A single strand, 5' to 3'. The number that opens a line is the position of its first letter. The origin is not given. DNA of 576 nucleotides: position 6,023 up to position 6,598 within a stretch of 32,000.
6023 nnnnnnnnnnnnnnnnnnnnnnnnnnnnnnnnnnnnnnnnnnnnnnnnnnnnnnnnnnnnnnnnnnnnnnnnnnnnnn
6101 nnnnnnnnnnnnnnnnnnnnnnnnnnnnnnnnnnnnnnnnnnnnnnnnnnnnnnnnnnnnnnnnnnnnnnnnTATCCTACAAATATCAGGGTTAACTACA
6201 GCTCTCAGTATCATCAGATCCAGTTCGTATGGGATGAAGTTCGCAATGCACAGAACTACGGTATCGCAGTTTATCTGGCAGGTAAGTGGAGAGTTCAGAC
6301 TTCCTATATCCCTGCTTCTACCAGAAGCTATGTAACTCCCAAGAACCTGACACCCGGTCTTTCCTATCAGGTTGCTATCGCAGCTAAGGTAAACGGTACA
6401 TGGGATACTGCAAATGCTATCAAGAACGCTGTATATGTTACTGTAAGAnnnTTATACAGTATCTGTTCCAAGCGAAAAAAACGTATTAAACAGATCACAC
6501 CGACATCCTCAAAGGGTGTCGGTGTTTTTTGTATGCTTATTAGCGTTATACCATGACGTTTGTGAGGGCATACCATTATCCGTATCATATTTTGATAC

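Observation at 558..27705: One Fn3-like module of about 90 aa is appended to five secreted proteins, in two sub-types that track protein class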

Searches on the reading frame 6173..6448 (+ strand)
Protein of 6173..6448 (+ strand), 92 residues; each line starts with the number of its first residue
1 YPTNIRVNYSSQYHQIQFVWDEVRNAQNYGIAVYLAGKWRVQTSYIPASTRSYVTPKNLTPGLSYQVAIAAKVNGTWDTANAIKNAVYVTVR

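Call 9: search_protein_families(library=pfam, proteins=[window:6173-6448:+], max_evalue=10)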
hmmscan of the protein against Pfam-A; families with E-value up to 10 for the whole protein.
window:6173-6448:+ (92 aa): 1 family
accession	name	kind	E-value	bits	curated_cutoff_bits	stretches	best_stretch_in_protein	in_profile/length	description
PF00041.27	fn3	-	0.00069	20.2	25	1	2-76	3-73/84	Fibronectin type III domain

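Call 21: find_related_loci(query=A2, collection=genome_contigs, flank=6000)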
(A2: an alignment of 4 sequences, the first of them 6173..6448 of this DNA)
Query A2 (92 aa) in genome_contigs; peptide patterns used: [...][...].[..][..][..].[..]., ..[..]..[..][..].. (x = any residue, [..] = any of these).
296 stretches matched a pattern; 217 encode a relative of the query (tblastn E <= 1e-3); the best 80 are kept; 80 distinct loci.
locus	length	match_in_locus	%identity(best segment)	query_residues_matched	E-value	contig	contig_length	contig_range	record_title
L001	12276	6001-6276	92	1-92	3e-54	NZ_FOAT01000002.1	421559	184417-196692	Ruminococcus albus strain KH2T6, whole genome shotgun sequence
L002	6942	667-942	88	1-92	2e-51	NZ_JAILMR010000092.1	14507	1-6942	MAG: Ruminococcus sp. isolate RUI259 k141_3577500_flag=0_multi=24.9833_len=14507, whole genome shotgun sequence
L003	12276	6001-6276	87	1-92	6e-51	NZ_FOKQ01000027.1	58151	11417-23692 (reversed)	Ruminococcus albus strain AR67, whole genome shotgun sequence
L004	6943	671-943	86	1-91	1e-49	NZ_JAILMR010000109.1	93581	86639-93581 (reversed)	MAG: Ruminococcus sp. isolate RUI259 k141_9181904_flag=0_multi=22.9830_len=93581, whole genome shotgun sequence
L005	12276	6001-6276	77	1-92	1e-47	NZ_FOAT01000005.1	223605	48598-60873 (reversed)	Ruminococcus albus strain KH2T6, whole genome shotgun sequence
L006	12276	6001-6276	75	1-92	4e-47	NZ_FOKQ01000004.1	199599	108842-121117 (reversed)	Ruminococcus albus strain AR67, whole genome shotgun sequence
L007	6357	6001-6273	77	1-91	3e-47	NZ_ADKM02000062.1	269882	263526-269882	Ruminococcus albus 8 contig00033, whole genome shotgun sequence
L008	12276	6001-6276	78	1-92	4e-47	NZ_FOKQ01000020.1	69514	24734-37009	Ruminococcus albus strain AR67, whole genome shotgun sequence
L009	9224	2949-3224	77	1-92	4e-47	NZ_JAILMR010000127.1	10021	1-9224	MAG: Ruminococcus sp. isolate RUI259 k141_9347570_flag=0_multi=22.9555_len=10021, whole genome shotgun sequence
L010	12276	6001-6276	80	1-92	6e-47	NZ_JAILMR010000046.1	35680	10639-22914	MAG: Ruminococcus sp. isolate RUI259 k141_2899893_flag=0_multi=19.9947_len=35680, whole genome shotgun sequence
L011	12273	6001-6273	82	1-91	8e-47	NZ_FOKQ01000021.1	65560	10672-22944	Ruminococcus albus strain AR67, whole genome shotgun sequence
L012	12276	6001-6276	78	1-92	7e-46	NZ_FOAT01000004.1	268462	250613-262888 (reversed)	Ruminococcus albus strain KH2T6, whole genome shotgun sequence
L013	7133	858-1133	76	1-92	3e-45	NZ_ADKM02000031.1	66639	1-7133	Ruminococcus albus 8 contig00065, whole genome shotgun sequence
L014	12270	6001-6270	79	1-92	8e-45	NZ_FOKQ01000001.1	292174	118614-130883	Ruminococcus albus strain AR67, whole genome shotgun sequence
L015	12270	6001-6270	80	1-92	4e-45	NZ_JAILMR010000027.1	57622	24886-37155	MAG: Ruminococcus sp. isolate RUI259 k141_12787210_flag=0_multi=21.9927_len=57622, whole genome shotgun sequence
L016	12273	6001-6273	79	1-91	4e-45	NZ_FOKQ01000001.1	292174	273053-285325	Ruminococcus albus strain AR67, whole genome shotgun sequence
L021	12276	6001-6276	77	1-92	3e-44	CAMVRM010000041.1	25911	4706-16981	MAG TPA_asm: uncultured Ruminococcus sp. isolate SRR8387717_bin.98_metaWRAP_v1.3_MAG genome assembly, contig: ERZ1420954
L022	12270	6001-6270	78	1-92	4e-44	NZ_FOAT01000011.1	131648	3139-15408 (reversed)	Ruminococcus albus strain KH2T6, whole genome shotgun sequence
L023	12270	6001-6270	75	1-92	2e-43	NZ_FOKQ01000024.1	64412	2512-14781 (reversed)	Ruminococcus albus strain AR67, whole genome shotgun sequence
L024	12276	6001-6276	76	1-92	8e-44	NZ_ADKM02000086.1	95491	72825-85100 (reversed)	Ruminococcus albus 8 contig00049, whole genome shotgun sequence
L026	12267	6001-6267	75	2-92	2e-43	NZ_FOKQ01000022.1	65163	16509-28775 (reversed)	Ruminococcus albus strain AR67, whole genome shotgun sequence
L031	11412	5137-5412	75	1-92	1e-42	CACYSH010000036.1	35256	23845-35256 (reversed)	MAG: uncultured Ruminococcus sp. isolate RUG12221 genome assembly, contig: RUG12221_asm_36, whole genome shotgun sequenc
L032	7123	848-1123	75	1-92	1e-42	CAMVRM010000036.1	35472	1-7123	MAG TPA_asm: uncultured Ruminococcus sp. isolate SRR8387717_bin.98_metaWRAP_v1.3_MAG genome assembly, contig: ERZ1420954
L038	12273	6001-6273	70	2-92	4e-41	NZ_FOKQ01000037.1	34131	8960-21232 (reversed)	Ruminococcus albus strain AR67, whole genome shotgun sequence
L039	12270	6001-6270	71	1-92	1e-40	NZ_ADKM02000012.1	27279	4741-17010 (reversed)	Ruminococcus albus 8 contig00067, whole genome shotgun sequence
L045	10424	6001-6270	71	1-92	2e-40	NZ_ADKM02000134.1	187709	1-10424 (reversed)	Ruminococcus albus 8 contig00050, whole genome shotgun sequence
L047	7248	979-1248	67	1-92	1e-40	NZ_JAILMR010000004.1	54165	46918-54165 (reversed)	MAG: Ruminococcus sp. isolate RUI259 k141_13273406_flag=0_multi=21.2322_len=54165, whole genome shotgun sequence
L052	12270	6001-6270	67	1-92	5e-40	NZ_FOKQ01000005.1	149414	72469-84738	Ruminococcus albus strain AR67, whole genome shotgun sequence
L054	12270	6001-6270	68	1-92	4e-40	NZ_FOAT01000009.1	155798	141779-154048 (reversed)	Ruminococcus albus strain KH2T6, whole genome shotgun sequence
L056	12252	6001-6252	73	1-86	8e-40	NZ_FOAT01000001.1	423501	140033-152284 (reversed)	Ruminococcus albus strain KH2T6, whole genome shotgun sequence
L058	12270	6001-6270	65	1-92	1e-39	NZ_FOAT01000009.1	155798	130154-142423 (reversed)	Ruminococcus albus strain KH2T6, whole genome shotgun sequence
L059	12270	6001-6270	68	1-92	9e-40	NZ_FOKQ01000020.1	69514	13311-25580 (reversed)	Ruminococcus albus strain AR67, whole genome shotgun sequence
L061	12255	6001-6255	78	7-91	2e-39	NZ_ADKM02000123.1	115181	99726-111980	Ruminococcus albus 8 contig00035, whole genome shotgun sequence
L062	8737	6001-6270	66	1-92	7e-40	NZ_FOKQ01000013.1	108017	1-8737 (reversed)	Ruminococcus albus strain AR67, whole genome shotgun sequence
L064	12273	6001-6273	71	1-91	2e-39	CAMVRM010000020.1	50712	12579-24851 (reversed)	MAG TPA_asm: uncultured Ruminococcus sp. isolate SRR8387717_bin.98_metaWRAP_v1.3_MAG genome assembly, contig: ERZ1420954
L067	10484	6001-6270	70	1-92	8e-39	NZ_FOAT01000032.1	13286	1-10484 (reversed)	Ruminococcus albus strain KH2T6, whole genome shotgun sequence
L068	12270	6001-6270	67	1-92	1e-38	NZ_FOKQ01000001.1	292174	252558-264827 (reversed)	Ruminococcus albus strain AR67, whole genome shotgun sequence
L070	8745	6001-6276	70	1-92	1e-38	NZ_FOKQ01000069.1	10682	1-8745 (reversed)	Ruminococcus albus strain AR67, whole genome shotgun sequence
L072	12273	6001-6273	68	1-92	1e-38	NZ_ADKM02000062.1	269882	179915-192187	Ruminococcus albus 8 contig00033, whole genome shotgun sequence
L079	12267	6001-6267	70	2-92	6e-38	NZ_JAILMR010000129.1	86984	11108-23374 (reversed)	MAG: Ruminococcus sp. isolate RUI259 k141_12649733_flag=0_multi=21.9952_len=86984, whole genome shotgun sequence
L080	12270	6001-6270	66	1-92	6e-38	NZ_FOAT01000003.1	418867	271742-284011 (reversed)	Ruminococcus albus strain KH2T6, whole genome shotgun sequence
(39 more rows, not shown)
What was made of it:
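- Tried and rejected: It was repeated with four terminal modules (call 21).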

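Call 27: search_protein_families(library=pfam, proteins=[L021:1834-6276:+, L023:3334-6270:+, L024:4228-6276:+, L039:3313-6270:+, L054:3475-6270:+, L058:4141-6270:+, L062:4054-6270:+, L038:3343-6273:+, L047:220-1248:+], max_evalue=0.00001)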
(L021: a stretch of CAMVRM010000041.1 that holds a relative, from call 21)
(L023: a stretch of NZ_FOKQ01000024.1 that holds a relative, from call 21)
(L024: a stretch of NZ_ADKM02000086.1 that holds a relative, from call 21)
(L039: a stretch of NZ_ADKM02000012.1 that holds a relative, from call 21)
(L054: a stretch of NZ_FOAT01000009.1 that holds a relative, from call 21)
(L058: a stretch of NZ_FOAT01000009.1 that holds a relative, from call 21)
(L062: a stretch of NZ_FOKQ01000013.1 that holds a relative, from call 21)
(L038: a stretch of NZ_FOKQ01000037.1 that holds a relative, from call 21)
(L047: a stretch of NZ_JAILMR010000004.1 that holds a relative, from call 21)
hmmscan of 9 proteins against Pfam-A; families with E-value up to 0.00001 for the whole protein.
L021:1834-6276:+ (1481 aa): 3 families
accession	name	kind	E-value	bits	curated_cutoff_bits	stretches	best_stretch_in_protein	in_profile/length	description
PF00544.25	Pectate_lyase_4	-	7.6e-49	166.6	24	2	242-405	37-211/211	Pectate lyase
PF18283.7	CBM77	-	1.8e-38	131.7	25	1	599-703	2-108/108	Carbohydrate binding module 77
PF00041.27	fn3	-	2.1e-09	37.9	25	0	1304-1380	6-83/84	Fibronectin type III domain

L023:3334-6270:+ (979 aa): 3 families
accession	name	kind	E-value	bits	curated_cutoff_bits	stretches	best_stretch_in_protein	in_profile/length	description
PF15902.12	Sortilin-Vps10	-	1.6e-15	57.3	33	1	537-656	2-111/446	Sortilin, neurotensin receptor 3,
PF02012.26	BNR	-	2.2e-11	42.4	27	0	194-202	3-11/12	BNR/Asp-box repeat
PF00041.27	fn3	-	1.8e-09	38.1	25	0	807-880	10-83/84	Fibronectin type III domain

L024:4228-6276:+ (683 aa): 3 families
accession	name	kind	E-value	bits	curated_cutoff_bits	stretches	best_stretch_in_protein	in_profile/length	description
PF00150.24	Cellulase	-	7.5e-47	160.5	23.5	1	57-396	2-271/272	Cellulase (glycosyl hydrolase family 5)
PF00041.27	fn3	-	2.3e-11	44.2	25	1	503-580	4-82/84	Fibronectin type III domain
PF21910.2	GH85_C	-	2.9e-06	28.1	27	0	499-551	4-57/95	GH85 endohexosaminidases, C-terminal domain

L039:3313-6270:+ (986 aa): 3 families
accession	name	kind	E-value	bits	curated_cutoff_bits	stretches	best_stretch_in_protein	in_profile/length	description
PF15902.12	Sortilin-Vps10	-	1.5e-14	54.1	33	1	112-217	26-116/446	Sortilin, neurotensin receptor 3,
PF00041.27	fn3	-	8.5e-10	39.2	25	0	816-887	12-83/84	Fibronectin type III domain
PF02012.26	BNR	-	3.1e-09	35.9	27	0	385-395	1-11/12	BNR/Asp-box repeat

L054:3475-6270:+ (932 aa): 3 families
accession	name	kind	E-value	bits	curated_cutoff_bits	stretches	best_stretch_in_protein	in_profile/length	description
PF00759.25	Glyco_hydro_9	-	3e-107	360.1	27.7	1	73-523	1-443/444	Glycosyl hydrolase family 9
PF00041.27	fn3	-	1.2e-12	48.3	25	1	750-824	2-79/84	Fibronectin type III domain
PF00942.24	CBM_3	-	3.3e-07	31.1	22.4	1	559-643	10-83/83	Cellulose binding domain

L058:4141-6270:+ (710 aa): 3 families
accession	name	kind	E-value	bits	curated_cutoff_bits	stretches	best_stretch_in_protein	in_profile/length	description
PF00150.24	Cellulase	-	1.8e-49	169.1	23.5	1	85-437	2-272/272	Cellulase (glycosyl hydrolase family 5)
PF00041.27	fn3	-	1.3e-08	35.3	25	0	530-610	4-83/84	Fibronectin type III domain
PF21910.2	GH85_C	-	2e-06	28.6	27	0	535-579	11-56/95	GH85 endohexosaminidases, C-terminal domain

L062:4054-6270:+ (739 aa): 3 families
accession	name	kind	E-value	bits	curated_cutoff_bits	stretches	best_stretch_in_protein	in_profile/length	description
PF00150.24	Cellulase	-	1.1e-49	169.8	23.5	1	114-466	2-272/272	Cellulase (glycosyl hydrolase family 5)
PF00041.27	fn3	-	1.4e-09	38.5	25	0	559-639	4-83/84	Fibronectin type III domain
PF21910.2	GH85_C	-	1.5e-06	29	27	0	564-607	11-55/95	GH85 endohexosaminidases, C-terminal domain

L038:3343-6273:+ (977 aa): 2 families
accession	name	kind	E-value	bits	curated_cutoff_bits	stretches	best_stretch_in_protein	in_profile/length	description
PF00759.25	Glyco_hydro_9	-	9.9e-114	381.5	27.7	2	75-478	1-368/444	Glycosyl hydrolase family 9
PF00041.27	fn3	-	2.1e-11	44.3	25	1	798-875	6-83/84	Fibronectin type III domain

L047:220-1248:+ (343 aa): 2 families
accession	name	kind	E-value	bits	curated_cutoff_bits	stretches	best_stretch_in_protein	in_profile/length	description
PF00041.27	fn3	-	7.8e-10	39.3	25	0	162-242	4-83/84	Fibronectin type III domain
PF21910.2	GH85_C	-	7.9e-07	29.9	27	0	166-214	10-59/95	GH85 endohexosaminidases, C-terminal domain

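Call 28: search_protein_families(library=pfam, proteins=[L004:1396-2988:-, L008:14-3526:-, L016:1-1782:+, L054:650-3205:+, L061:10505-12253:-, L064:2-3724:+, L079:7186-9771:+, L011:2-1123:+, L059:1-834:+], max_evalue=0.00001)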
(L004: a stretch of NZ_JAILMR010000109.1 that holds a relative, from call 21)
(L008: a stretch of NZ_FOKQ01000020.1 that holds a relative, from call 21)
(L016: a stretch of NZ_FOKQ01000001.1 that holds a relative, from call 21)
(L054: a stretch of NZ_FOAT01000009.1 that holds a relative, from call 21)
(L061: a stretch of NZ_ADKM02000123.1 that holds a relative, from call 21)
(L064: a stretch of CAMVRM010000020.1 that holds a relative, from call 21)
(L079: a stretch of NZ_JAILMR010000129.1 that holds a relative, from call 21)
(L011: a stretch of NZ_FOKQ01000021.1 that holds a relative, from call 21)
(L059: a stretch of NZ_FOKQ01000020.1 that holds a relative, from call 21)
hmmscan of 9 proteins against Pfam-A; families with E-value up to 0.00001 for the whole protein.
L004:1396-2988:- (531 aa): 0 families

L008:14-3526:- (1171 aa): 2 families
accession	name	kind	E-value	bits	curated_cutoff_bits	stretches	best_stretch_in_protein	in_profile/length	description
PF00041.27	fn3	-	1e-07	32.5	25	0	1091-1151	9-69/84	Fibronectin type III domain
PF11518.13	DUF3221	-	3.8e-07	30.8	26.4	0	564-584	2-22/82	Protein of unknown function (DUF3221)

L016:1-1782:+ (594 aa): 0 families

L054:650-3205:+ (852 aa): 1 family
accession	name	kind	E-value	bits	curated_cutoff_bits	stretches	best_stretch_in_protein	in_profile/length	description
PF00041.27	fn3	-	4.8e-07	30.3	25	1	688-754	10-80/84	Fibronectin type III domain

L061:10505-12253:- (583 aa): 2 families
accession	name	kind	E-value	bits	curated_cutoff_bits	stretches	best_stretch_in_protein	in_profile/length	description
PF13472.12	Lipase_GDSL_2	-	1.5e-09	39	32.9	1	347-523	1-150/178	GDSL-like Lipase/Acylhydrolase family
PF00657.28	Lipase_GDSL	-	1.7e-06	28.8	23.6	1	345-564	1-207/208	GDSL-like Lipase/Acylhydrolase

L064:2-3724:+ (1241 aa): 0 families

L079:7186-9771:+ (862 aa): 1 family
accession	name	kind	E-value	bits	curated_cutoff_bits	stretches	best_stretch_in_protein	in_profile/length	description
PF00041.27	fn3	-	5.9e-09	36.5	25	0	701-765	14-78/84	Fibronectin type III domain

L011:2-1123:+ (374 aa): 1 family
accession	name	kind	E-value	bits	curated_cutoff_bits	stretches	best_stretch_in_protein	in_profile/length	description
PF00041.27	fn3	-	3.5e-07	30.8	25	0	202-278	6-83/84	Fibronectin type III domain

L059:1-834:+ (278 aa): 1 family
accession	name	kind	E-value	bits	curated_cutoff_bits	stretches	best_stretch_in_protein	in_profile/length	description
PF00041.27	fn3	-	2.4e-09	37.7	25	0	198-259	9-70/84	Fibronectin type III domain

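Call 29: search_protein_families(library=pfam, proteins=[L005:7754-10213:+, L006:11134-12276:+, L006:7748-8953:+, L009:3480-4805:+, L009:4947-6215:+, L009:6391-7689:+, L012:2-2404:+, L068:3-1865:+, L079:4672-7017:+, L080:57-2279:+], max_evalue=0.00001)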
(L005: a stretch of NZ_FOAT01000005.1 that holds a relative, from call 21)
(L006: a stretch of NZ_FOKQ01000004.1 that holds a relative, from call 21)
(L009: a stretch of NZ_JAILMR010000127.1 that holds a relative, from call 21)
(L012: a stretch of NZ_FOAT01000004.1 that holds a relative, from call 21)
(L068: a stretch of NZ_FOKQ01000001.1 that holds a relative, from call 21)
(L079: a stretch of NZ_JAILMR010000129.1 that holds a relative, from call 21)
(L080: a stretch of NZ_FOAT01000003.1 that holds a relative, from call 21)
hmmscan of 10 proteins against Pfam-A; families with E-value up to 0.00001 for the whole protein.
L005:7754-10213:+ (820 aa): 9 families
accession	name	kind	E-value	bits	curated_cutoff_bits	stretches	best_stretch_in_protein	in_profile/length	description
PF03382.20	DUF285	-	6.8e-73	242.5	25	4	95-206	2-110/120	Mycoplasma protein of unknown function, DUF285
PF13306.12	LRR_5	-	8.6e-67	223.3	27.7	2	491-613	7-123/127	BspA type Leucine rich repeat region (6 copies)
PF13855.12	LRR_8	-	7.5e-13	48.5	27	0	175-216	19-58/61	Leucine rich repeat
PF23952.1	LRR_EndoS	-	8.3e-12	45.8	27.9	0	281-345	52-114/116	Endo-beta-N-acetylglucosaminidase EndoS LRR domain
PF12799.13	LRR_4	-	2.7e-11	43.8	27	0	338-373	2-33/44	Leucine Rich repeats (2 copies)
PF25013.1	LRR_Zer-1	-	6.7e-08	33.2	27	0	280-372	3-95/137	Zer-1-like, Leucine-rich repeats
PF24758.1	LRR_At5g56370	-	1.2e-06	28.8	27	0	312-397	12-94/227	FBD-associated F-box protein At5g56370, LRR repeats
PF13516.12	LRR_6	-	1.4e-06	28.3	23.4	0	232-241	2-11/24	Leucine Rich repeat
PF05725.18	FNIP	-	5.2e-06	26.9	21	0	592-627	4-39/44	FNIP Repeat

L006:11134-12276:+ (381 aa): 1 family
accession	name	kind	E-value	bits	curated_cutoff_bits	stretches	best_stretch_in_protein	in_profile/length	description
PF13306.12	LRR_5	-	8.8e-63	210.3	27.7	2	96-217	7-126/127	BspA type Leucine rich repeat region (6 copies)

L006:7748-8953:+ (402 aa): 1 family
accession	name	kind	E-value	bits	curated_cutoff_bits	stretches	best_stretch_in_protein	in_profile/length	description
PF13306.12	LRR_5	-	1.7e-69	232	27.7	2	140-259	7-123/127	BspA type Leucine rich repeat region (6 copies)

L009:3480-4805:+ (442 aa): 1 family
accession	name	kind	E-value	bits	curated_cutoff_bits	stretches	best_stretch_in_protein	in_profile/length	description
PF13306.12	LRR_5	-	4.7e-69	230.6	27.7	2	113-225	12-123/127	BspA type Leucine rich repeat region (6 copies)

L009:4947-6215:+ (423 aa): 2 families
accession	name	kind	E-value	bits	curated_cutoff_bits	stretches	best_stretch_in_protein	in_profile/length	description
PF13306.12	LRR_5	-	1.5e-66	222.5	27.7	2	91-219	1-126/127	BspA type Leucine rich repeat region (6 copies)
PF13855.12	LRR_8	-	9.9e-11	41.7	27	0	181-224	12-56/61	Leucine rich repeat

L009:6391-7689:+ (433 aa): 3 families
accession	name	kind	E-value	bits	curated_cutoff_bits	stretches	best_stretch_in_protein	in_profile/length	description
PF13306.12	LRR_5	-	1.8e-66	222.3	27.7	2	92-218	2-127/127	BspA type Leucine rich repeat region (6 copies)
PF13855.12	LRR_8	-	3.8e-15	55.8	27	0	226-268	13-56/61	Leucine rich repeat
PF12799.13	LRR_4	-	6.3e-06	26.7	27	0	261-298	1-39/44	Leucine Rich repeats (2 copies)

L012:2-2404:+ (801 aa): 6 families
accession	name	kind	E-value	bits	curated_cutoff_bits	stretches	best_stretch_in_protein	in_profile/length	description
PF13306.12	LRR_5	-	2.5e-212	693.7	27.7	6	109-238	1-127/127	BspA type Leucine rich repeat region (6 copies)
PF13855.12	LRR_8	-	1.1e-28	99.2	27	0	107-150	12-56/61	Leucine rich repeat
PF23952.1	LRR_EndoS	-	6.4e-09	36.5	27.9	0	74-131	36-93/116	Endo-beta-N-acetylglucosaminidase EndoS LRR domain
PF12799.13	LRR_4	-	3.2e-07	30.8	27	0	584-612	3-30/44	Leucine Rich repeats (2 copies)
PF10660.14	MitoNEET_N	-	5e-06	26.9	23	0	375-403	16-44/64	Iron-containing outer mitochondrial membrane protein N-terminus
PF05725.18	FNIP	-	8.8e-06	26.2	21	0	122-157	5-39/44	FNIP Repeat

L068:3-1865:+ (621 aa): 1 family
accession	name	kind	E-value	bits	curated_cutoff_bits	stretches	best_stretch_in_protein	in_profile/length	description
PF14262.12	Cthe_2159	-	1.5e-42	146.2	25.8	1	31-299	2-262/262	Carbohydrate-binding domain-containing protein Cthe_2159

L079:4672-7017:+ (782 aa): 3 families
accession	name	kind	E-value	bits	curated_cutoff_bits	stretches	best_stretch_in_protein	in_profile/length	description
PF00457.24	Glyco_hydro_11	-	4.5e-45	153.9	27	1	52-248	2-178/178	Glycosyl hydrolases family 11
PF01522.26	Polysacc_deac_1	-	2.1e-26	92.8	23.1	1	575-689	3-115/124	Polysaccharide deacetylase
PF02018.23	CBM_4_9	-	4.9e-26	92.2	25.9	1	281-410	3-135/136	Carbohydrate binding domain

L080:57-2279:+ (741 aa): 4 families
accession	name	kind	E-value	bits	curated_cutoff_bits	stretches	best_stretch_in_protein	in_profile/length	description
PF03382.20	DUF285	-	5.3e-65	217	25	3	112-218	8-113/120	Mycoplasma protein of unknown function, DUF285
PF12799.13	LRR_4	-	2.5e-11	43.9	27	0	294-328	1-32/44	Leucine Rich repeats (2 copies)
PF13306.12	LRR_5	-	7.9e-10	39.2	27.7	1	212-330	8-111/127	BspA type Leucine rich repeat region (6 copies)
PF13855.12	LRR_8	-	1.3e-09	38.1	27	0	262-303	19-58/61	Leucine rich repeat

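Call 31: search_protein_families(library=pfam, proteins=[L080:2474-4531:+, L022:3457-6270:+, L026:4972-6267:+, L031:2380-5412:+, L067:3124-6270:+, L056:3469-6270:+, L045:3760-6270:+, L045:6769-9921:+, L072:3577-6273:+, L006:695-2347:+], max_evalue=0.00001)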
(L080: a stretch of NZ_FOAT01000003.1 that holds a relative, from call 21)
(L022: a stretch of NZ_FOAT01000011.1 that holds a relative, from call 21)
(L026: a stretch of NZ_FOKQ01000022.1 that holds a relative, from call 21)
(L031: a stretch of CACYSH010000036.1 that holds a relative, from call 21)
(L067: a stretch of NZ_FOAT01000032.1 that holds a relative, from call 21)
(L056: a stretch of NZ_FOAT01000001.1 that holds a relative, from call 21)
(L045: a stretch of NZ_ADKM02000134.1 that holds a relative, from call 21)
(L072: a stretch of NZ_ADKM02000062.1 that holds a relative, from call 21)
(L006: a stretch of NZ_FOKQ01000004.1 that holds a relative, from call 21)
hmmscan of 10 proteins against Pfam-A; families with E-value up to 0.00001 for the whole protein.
L080:2474-4531:+ (686 aa): 4 families
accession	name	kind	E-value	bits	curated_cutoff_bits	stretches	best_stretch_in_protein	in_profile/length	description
PF03382.20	DUF285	-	1.8e-93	308.9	25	4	201-315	1-111/120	Mycoplasma protein of unknown function, DUF285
PF12799.13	LRR_4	-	4.5e-13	49.4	27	0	446-480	2-32/44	Leucine Rich repeats (2 copies)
PF13855.12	LRR_8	-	1e-10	41.7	27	0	440-480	20-58/61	Leucine rich repeat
PF23952.1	LRR_EndoS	-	2.7e-10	40.9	27.9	0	389-454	52-115/116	Endo-beta-N-acetylglucosaminidase EndoS LRR domain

L022:3457-6270:+ (938 aa): 3 families
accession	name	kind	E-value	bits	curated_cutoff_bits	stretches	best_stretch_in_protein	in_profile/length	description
PF00331.26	Glyco_hydro_10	-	3.2e-80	270.1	22.1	1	480-809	2-309/311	Glycosyl hydrolase family 10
PF00457.24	Glyco_hydro_11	-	3.8e-43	147.6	27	1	66-261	3-178/178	Glycosyl hydrolases family 11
PF02018.23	CBM_4_9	-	5e-27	95.4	25.9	1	301-431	5-135/136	Carbohydrate binding domain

L026:4972-6267:+ (432 aa): 0 families

L031:2380-5412:+ (1011 aa): 4 families
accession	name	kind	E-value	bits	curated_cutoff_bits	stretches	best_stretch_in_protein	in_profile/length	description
PF02156.21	Glyco_hydro_26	-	1.6e-57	195.7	20.2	1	259-548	2-311/311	Glycosyl hydrolase family 26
PF13472.12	Lipase_GDSL_2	-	1e-20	75.4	32.9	1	731-896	1-178/178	GDSL-like Lipase/Acylhydrolase family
PF16990.11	CBM_35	-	2.6e-16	60.5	28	1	121-244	2-119/121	Carbohydrate binding module (family 35)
PF00657.28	Lipase_GDSL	-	2.4e-12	47.9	23.6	1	731-899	3-206/208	GDSL-like Lipase/Acylhydrolase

L067:3124-6270:+ (1049 aa): 4 families
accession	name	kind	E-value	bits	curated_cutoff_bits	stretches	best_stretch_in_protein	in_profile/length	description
PF08306.17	Glyco_hydro_98M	-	7.8e-99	331.5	23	1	53-395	2-324/326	Glycosyl hydrolase family 98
PF08307.16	Glyco_hydro_98C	-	3.2e-09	37.1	25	1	402-644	2-239/270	Glycosyl hydrolase family 98 C-terminal domain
PF03422.21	CBM_6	-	8.6e-07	29.7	28.9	1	699-790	29-123/125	Carbohydrate binding module (family 6)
PF18099.7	CBM_35_2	-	5e-06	27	23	0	713-760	36-83/112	Carbohydrate binding module (family 35)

L056:3469-6270:+ (934 aa): 5 families
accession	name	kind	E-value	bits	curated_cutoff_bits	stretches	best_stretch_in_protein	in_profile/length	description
PF08757.17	CotH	-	1.5e-31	110.5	23.8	1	409-730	1-318/322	CotH kinase protein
PF00932.25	LTD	-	1.2e-20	74.4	34.3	1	43-156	2-108/109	Lamin Tail Domain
PF13287.12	Fn3_assoc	-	2e-13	50.7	23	1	214-297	3-59/59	Fn3 associated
PF13290.12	CHB_HEX_C_1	-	1.9e-12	47.4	22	1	202-250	2-49/67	Chitobiase/beta-hexosaminidase C-terminal domain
PF18998.6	Flg_new_2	-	5.4e-06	26.7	23.6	0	768-833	9-70/73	Divergent InlB B-repeat domain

L045:3760-6270:+ (837 aa): 2 families
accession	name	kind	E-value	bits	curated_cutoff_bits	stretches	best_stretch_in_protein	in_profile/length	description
PF00759.25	Glyco_hydro_9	-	2.3e-106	357.2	27.7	1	60-517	1-444/444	Glycosyl hydrolase family 9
PF00942.24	CBM_3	-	3.8e-08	34.1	22.4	1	551-634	8-81/83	Cellulose binding domain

L045:6769-9921:+ (1051 aa): 2 families
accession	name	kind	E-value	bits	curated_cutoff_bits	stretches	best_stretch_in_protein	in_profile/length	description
PF00759.25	Glyco_hydro_9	-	3e-87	294.2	27.7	1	414-941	3-443/444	Glycosyl hydrolase family 9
PF02927.20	CelD_N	-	5.1e-21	75.7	24.6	1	260-317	2-61/86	Cellulase N-terminal ig-like domain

L072:3577-6273:+ (899 aa): 1 family
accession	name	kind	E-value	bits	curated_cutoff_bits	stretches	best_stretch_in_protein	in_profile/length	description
PF02011.21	Glyco_hydro_48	-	1.1e-180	602.7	25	1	67-715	1-578/619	Glycosyl hydrolase family 48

L006:695-2347:+ (551 aa): 0 families
